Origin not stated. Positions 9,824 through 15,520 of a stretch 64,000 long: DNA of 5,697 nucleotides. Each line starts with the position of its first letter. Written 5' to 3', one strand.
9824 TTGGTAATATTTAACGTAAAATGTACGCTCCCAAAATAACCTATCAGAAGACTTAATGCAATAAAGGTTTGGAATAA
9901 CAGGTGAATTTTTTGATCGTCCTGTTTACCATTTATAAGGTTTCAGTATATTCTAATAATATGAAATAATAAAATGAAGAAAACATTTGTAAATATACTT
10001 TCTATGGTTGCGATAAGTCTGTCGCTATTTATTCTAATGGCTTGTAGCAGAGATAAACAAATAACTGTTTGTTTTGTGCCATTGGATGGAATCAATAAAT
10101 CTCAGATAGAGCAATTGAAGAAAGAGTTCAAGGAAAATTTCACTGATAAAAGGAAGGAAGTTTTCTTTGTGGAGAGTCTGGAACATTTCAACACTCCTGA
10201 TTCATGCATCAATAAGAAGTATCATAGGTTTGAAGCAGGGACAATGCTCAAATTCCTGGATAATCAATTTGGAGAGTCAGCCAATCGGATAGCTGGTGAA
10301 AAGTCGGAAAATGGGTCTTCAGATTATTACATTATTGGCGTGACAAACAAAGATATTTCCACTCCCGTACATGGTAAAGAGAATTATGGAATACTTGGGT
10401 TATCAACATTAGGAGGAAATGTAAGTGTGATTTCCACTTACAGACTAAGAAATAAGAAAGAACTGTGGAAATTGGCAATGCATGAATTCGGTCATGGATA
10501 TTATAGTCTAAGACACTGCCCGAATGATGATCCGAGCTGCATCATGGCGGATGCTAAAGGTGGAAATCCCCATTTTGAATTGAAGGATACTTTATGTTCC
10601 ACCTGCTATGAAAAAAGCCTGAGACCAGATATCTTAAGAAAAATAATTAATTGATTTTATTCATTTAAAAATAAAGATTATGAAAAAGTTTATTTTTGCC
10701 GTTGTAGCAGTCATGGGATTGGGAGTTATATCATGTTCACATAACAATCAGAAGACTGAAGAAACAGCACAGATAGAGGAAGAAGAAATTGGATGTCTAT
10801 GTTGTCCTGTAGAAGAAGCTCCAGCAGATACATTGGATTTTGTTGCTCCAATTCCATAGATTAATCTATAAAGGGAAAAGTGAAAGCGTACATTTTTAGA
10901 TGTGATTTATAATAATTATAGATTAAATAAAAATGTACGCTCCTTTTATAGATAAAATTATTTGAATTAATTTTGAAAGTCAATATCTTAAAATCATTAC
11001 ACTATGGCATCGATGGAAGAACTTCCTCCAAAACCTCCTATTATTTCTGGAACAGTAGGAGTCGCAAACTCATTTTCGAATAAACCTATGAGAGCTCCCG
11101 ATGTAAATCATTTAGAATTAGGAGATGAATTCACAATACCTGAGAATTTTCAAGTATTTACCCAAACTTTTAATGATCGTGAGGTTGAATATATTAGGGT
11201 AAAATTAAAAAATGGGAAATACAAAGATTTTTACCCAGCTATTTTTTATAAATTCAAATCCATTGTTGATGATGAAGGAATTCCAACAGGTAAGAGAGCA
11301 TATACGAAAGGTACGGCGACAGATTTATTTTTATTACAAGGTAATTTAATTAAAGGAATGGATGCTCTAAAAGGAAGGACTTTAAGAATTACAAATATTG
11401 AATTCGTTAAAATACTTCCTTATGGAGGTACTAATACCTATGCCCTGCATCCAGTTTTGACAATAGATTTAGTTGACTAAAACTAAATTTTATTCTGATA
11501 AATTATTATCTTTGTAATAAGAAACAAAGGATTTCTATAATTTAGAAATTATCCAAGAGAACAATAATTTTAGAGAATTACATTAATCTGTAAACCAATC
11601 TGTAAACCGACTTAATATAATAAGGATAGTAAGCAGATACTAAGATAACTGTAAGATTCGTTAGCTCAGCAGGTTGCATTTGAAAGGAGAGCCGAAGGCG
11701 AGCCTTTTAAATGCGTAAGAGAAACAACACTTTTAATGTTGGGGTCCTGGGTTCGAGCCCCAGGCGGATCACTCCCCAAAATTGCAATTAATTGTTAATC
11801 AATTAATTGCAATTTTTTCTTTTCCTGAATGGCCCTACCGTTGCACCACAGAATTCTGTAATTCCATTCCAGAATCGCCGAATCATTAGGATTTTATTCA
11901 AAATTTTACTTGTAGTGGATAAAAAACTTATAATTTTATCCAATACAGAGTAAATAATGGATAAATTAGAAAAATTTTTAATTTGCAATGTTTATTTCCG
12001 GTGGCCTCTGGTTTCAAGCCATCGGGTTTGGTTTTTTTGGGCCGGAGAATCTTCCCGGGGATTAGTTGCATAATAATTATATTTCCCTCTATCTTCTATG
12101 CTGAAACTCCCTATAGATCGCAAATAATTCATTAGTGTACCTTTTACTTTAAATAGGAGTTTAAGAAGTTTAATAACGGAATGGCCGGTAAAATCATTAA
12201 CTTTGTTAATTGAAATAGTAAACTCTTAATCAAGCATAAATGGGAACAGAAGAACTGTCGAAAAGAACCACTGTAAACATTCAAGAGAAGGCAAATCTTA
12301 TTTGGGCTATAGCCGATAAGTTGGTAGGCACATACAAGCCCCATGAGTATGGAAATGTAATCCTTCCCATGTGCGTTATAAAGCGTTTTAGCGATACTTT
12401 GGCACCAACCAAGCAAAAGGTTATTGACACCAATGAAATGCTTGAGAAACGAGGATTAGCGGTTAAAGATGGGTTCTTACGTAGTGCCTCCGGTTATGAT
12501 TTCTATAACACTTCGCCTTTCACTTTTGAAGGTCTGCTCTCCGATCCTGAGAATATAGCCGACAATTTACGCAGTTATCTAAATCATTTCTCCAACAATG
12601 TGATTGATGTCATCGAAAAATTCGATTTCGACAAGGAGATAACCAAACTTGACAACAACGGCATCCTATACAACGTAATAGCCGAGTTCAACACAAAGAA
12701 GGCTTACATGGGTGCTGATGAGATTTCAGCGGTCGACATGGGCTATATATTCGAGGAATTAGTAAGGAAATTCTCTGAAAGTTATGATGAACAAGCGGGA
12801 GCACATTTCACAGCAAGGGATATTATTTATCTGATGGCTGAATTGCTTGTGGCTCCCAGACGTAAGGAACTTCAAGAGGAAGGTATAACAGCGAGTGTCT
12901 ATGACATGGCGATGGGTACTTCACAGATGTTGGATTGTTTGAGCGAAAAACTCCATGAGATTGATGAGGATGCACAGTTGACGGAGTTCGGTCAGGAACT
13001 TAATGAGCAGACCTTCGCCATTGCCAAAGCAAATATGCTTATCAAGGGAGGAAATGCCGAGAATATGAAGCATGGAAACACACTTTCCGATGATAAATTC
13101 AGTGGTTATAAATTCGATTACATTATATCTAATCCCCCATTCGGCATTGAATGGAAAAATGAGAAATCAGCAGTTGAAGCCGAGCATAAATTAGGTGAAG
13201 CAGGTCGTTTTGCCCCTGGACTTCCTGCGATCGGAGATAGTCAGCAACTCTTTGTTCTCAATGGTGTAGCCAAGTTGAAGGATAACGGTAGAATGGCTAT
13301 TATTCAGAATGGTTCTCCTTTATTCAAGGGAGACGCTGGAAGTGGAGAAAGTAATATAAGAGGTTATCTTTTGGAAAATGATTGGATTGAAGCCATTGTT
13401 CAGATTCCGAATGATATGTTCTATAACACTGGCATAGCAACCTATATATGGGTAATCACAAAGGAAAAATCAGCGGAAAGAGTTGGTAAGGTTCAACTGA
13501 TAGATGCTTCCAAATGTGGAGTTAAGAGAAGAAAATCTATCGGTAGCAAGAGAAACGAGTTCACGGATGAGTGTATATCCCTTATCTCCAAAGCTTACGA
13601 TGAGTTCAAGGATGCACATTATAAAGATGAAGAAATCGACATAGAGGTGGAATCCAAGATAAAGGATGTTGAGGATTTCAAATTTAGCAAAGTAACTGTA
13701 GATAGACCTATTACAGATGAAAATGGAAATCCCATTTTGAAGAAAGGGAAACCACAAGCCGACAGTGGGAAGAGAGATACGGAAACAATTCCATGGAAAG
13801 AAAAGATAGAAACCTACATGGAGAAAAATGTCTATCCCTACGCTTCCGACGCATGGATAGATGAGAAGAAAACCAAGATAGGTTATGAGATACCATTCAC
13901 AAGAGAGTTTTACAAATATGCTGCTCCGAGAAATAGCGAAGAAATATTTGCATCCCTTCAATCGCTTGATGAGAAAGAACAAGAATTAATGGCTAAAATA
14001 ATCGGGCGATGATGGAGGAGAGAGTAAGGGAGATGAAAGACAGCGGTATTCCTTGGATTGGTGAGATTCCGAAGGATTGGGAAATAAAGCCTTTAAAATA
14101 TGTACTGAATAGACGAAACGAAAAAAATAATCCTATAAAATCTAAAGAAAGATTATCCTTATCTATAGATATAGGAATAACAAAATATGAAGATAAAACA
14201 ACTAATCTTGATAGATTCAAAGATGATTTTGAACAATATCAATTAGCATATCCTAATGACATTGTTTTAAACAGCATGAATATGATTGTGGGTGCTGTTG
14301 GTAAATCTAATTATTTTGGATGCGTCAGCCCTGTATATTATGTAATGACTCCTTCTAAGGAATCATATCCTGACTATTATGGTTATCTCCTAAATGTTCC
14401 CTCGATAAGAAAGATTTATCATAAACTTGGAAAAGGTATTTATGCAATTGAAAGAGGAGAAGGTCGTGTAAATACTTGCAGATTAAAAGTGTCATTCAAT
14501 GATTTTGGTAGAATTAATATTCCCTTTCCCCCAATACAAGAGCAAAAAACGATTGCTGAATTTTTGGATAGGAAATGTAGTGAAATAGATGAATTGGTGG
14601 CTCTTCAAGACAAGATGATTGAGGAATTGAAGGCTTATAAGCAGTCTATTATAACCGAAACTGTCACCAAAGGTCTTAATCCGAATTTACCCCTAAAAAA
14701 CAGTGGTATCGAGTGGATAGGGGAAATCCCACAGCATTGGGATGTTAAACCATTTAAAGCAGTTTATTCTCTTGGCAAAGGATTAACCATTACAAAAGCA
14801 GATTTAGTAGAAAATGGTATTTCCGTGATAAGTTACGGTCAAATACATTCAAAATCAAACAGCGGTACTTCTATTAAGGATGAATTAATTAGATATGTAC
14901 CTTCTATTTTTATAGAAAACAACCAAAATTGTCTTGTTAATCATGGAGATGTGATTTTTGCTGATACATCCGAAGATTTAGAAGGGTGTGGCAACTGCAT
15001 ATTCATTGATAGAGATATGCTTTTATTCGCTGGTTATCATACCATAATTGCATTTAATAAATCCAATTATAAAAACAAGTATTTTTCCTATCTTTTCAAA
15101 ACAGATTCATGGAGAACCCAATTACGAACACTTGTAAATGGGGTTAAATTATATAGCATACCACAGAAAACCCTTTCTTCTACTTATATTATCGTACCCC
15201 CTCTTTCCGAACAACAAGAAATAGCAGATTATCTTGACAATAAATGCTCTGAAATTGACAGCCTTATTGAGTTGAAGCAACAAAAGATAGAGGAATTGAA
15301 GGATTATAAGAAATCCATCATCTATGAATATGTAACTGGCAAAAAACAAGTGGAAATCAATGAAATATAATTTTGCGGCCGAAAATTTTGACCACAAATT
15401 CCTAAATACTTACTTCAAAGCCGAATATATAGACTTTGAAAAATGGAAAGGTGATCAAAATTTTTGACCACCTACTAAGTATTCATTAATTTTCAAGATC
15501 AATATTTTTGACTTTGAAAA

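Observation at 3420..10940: Co-oriented gene cassettes, each closed by a member of one conserved inverted-repeat family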

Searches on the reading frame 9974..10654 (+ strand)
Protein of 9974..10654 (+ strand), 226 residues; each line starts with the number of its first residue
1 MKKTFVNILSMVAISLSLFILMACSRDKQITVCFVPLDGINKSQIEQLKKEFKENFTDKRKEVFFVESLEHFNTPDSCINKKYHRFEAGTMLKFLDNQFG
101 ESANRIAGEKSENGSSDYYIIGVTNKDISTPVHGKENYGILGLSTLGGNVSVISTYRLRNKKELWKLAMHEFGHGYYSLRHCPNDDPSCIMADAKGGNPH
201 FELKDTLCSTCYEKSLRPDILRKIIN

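Call 10: search_protein_families(library=pfam, proteins=[window:9974-10654:+], max_evalue=0.01)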
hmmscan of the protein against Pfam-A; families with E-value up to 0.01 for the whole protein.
window:9974-10654:+ (226 aa): 0 families

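Call 45: search_protein_families(library=pfam, proteins=[window:9974-10654:+], max_evalue=0.01)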
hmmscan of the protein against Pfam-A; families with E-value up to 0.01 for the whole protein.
window:9974-10654:+ (226 aa): 0 families

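Call 58: find_homologous_proteins(query=window:9974-10654:+, max_evalue=1e-10)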
Query window:9974-10654:+ (226 aa): 73 proteins with E <= 1e-10 among 214 candidates.
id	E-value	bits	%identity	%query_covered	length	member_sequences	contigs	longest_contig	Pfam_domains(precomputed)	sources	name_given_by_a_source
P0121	1.1e-150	517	100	100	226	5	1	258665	-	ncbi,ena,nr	ncbi:MAG: hypothetical protein J1F16_03005 [Muribaculaceae bacterium]|nr:hypothetical protein [Murib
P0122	2.1e-131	454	86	100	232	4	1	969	-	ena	-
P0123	1.1e-128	445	84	100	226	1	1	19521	-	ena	-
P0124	1.4e-123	429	82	100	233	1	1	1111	-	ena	-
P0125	1.2e-119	416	80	100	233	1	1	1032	-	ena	-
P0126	3.6e-118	411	80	100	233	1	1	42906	-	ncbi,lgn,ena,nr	ncbi:MAG: hypothetical protein J1E16_10570 [Muribaculaceae bacterium]|nr:hypothetical protein [Murib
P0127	6.4e-118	410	78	100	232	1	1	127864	-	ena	-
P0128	1.3e-116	406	81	95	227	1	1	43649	-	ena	-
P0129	1.4e-114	399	80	95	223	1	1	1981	-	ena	-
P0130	3.0e-112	391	79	95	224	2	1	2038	-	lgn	-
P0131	2.0e-109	382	81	89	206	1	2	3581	-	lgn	-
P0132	1.6e-107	376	73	96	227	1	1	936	-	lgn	-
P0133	3.0e-105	369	72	100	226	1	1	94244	-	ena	-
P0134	1.6e-103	363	84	81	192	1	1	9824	-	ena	-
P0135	4.1e-103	362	72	95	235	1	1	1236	-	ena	-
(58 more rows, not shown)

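Call 59: find_encoding_contigs(protein=P0123, flank=10000, max_places=3)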
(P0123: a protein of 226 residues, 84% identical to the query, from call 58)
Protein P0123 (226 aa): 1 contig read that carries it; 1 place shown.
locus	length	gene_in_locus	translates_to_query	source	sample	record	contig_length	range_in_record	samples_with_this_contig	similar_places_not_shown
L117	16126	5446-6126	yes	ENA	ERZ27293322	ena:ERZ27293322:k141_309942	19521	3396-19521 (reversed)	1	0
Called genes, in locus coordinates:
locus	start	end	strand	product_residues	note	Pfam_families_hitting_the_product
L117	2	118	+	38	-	?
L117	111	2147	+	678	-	PF13306:LRR_5, PF02368:Big_2, PF26182:Ig_NUP210_5th (faint), PF26918:Ig_Eae (weak), PF02368:Big_2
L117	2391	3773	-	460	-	PF07690:MFS_1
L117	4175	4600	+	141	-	PF20475:DUF6717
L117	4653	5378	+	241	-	-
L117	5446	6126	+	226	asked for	-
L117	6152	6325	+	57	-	-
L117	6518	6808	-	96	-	-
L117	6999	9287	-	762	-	PF00933:Glyco_hydro_3, PF01915:Glyco_hydro_3_C, PF14310:Fn3-like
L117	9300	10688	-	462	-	PF10091:Glycoamylase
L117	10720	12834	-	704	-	PF13620:CarboxypepD_reg (weak), PF13715:CarbopepD_reg_2, PF04616:Glyco_hydro_43, PF00754:F5_F8_type_C, PF22633:F5_F8_type_C_2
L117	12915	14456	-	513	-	PF14322:SusD-like_3, PF12771:SusD-like_2 (weak), PF07980:SusD_RagB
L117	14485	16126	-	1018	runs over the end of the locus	PF13620:CarboxypepD_reg, PF13715:CarbopepD_reg_2, PF07715:Plug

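Call 60: find_encoding_contigs(protein=P0126, flank=10000, max_places=3)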
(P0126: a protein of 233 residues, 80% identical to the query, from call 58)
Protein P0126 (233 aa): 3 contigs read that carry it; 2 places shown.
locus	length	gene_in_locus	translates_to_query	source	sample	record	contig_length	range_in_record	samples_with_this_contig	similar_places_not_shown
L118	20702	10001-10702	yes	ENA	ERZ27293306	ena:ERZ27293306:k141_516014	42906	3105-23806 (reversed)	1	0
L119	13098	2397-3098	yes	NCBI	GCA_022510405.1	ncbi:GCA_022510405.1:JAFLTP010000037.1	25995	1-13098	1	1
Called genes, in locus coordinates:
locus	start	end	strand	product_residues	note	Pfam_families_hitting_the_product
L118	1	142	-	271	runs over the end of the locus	PF00902:TatC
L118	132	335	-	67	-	PF02416:TatA_B_E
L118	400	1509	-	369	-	PF04205:FMN_bind, PF12801:Fer4_5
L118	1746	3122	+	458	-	PF01212:Beta_elim_lyase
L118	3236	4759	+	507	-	PF03853:YjeF_N, PF00294:PfkB (faint), PF01256:Carb_kinase, PF08543:Phos_pyr_kin (weak)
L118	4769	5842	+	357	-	PF16115:DUF4831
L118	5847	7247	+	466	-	PF13742:tRNA_anti_2, PF02601:Exonuc_VII_L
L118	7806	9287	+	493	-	-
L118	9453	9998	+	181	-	PF01183:Glyco_hydro_25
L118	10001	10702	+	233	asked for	-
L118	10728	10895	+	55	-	-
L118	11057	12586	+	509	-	-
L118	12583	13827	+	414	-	PF17116:T9SS_plug_1st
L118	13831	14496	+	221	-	PF03167:UDG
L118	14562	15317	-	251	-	PF24741:AlkZ-rel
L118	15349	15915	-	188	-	PF01613:Flavin_Reduct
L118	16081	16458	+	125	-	PF05656:DUF805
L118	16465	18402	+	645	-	PF00005:ABC_tran, PF02463:SMC_N (faint), PF13555:AAA_29 (faint), PF01926:MMR_HSR1 (faint), PF13304:AAA_21 (weak), PF12848:ABC_tran_Xtn, PF00005:ABC_tran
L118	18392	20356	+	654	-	PF05649:Peptidase_M13_N, PF01431:Peptidase_M13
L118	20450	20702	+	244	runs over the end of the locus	PF08501:Shikimate_dh_N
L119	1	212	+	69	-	?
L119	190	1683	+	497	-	-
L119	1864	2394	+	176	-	PF01183:Glyco_hydro_25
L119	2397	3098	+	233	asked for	-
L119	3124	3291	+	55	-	-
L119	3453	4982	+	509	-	-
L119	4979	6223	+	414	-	PF17116:T9SS_plug_1st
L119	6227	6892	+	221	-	PF03167:UDG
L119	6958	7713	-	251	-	PF24741:AlkZ-rel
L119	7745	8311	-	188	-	PF01613:Flavin_Reduct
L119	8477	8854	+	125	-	PF05656:DUF805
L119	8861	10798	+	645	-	PF00005:ABC_tran, PF02463:SMC_N (faint), PF13555:AAA_29 (faint), PF01926:MMR_HSR1 (faint), PF13304:AAA_21 (weak), PF12848:ABC_tran_Xtn, PF00005:ABC_tran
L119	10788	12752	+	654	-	PF05649:Peptidase_M13_N, PF01431:Peptidase_M13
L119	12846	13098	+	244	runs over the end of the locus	PF08501:Shikimate_dh_N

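Call 61: find_encoding_contigs(protein=P0127, flank=10000, max_places=3)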
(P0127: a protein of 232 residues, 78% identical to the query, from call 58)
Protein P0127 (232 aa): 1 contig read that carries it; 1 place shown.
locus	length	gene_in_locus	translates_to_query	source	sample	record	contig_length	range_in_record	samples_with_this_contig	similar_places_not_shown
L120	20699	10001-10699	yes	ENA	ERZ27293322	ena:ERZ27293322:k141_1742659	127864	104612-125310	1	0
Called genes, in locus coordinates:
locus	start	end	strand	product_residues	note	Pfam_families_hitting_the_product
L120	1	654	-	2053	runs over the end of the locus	PF13620:CarboxypepD_reg (faint), PF18998:Flg_new_2 (faint), PF13306:LRR_5, PF13287:Fn3_assoc, PF13290:CHB_HEX_C_1, PF18962:Por_Secre_tail (weak)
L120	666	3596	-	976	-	PF13306:LRR_5, PF13855:LRR_8 (faint), PF13306:LRR_5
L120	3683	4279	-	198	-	PF14237:GYF_2, PF04505:CD225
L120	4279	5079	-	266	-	PF14237:GYF_2, PF07666:MpPF26 (weak)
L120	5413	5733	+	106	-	-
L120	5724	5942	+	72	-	-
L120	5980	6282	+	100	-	-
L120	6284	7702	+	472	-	PF13306:LRR_5, PF13855:LRR_8 (faint), PF13306:LRR_5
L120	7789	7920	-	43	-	-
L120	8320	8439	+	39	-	PF22075:DUF6939 (weak)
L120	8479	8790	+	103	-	PF01909:NTP_transf_2, PF18765:Polbeta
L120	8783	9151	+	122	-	PF01934:HepT-like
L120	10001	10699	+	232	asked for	-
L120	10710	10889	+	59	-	-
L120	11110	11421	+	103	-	PF01909:NTP_transf_2, PF18765:Polbeta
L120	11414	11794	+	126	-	PF01934:HepT-like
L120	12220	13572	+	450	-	PF13173:AAA_14, PF13635:DUF4143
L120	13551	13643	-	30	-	-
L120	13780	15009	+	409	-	PF07690:MFS_1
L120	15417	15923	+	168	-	PF00210:Ferritin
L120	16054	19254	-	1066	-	PF00873:ACR_tran, PF03176:MMPL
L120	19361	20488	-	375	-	PF25917:BSH_RND, PF25973:BSH_CzcB (weak), PF25876:HH_MFP_RND (weak)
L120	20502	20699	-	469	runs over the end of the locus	PF02321:OEP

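Call 95: search_protein_families(library=padloc, proteins=[window:9974-10654:+], max_evalue=0.001)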
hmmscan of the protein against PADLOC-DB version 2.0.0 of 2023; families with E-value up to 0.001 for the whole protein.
window:9974-10654:+ (226 aa): 0 families

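Call 96: search_protein_families(library=ncbifam, proteins=[window:9974-10654:+], max_evalue=0.001)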
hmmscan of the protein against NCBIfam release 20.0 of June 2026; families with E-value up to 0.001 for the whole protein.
window:9974-10654:+ (226 aa): 1 family
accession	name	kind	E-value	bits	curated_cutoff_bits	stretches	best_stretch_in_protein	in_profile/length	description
NF033823.0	archmetzin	subfamily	6.5e-18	65.3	145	1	45-214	7-169/170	archaemetzincin family Zn-dependent metalloprotease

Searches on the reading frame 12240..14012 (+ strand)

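Call 10: search_protein_families(library=pfam, proteins=[window:12240-14012:+], max_evalue=0.01)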
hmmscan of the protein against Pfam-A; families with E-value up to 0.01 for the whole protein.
window:12240-14012:+ (590 aa): 4 families
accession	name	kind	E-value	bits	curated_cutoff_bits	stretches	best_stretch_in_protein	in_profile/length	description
PF02384.22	N6_Mtase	-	7.2e-59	200.1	20.4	1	166-464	5-283/311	N-6 DNA Methylase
PF12161.14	HsdM_N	-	6.5e-24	85.5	24.5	1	19-150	3-135/135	HsdM N-terminal domain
PF07669.17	Eco57I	-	2e-09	38.2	25.3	1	261-393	36-170/171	Eco57I restriction-modification methylase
PF05175.20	MTS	-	0.0011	19.1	23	1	253-312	62-119/170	Methyltransferase small domain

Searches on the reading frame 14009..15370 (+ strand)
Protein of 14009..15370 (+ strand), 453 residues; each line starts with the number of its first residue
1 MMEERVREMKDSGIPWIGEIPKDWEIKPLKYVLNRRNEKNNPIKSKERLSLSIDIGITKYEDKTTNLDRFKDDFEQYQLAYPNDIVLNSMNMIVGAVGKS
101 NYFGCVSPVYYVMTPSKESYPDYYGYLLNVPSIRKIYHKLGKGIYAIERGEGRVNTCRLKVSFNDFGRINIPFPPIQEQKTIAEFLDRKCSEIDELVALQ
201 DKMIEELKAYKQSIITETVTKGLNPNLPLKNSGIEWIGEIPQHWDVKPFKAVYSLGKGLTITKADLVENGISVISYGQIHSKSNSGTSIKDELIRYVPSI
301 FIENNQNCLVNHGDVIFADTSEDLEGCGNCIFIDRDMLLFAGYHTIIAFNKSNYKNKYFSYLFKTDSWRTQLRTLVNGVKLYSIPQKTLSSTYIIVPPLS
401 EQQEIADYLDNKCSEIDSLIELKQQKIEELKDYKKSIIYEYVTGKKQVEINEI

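Call 10: search_protein_families(library=pfam, proteins=[window:14009-15370:+], max_evalue=0.01)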
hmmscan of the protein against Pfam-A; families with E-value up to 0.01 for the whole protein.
window:14009-15370:+ (453 aa): 1 family
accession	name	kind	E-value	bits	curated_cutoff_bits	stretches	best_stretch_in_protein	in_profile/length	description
PF01420.25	Methylase_S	-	1.8e-21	77.5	22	2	241-431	1-167/168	Type I restriction modification DNA specificity domain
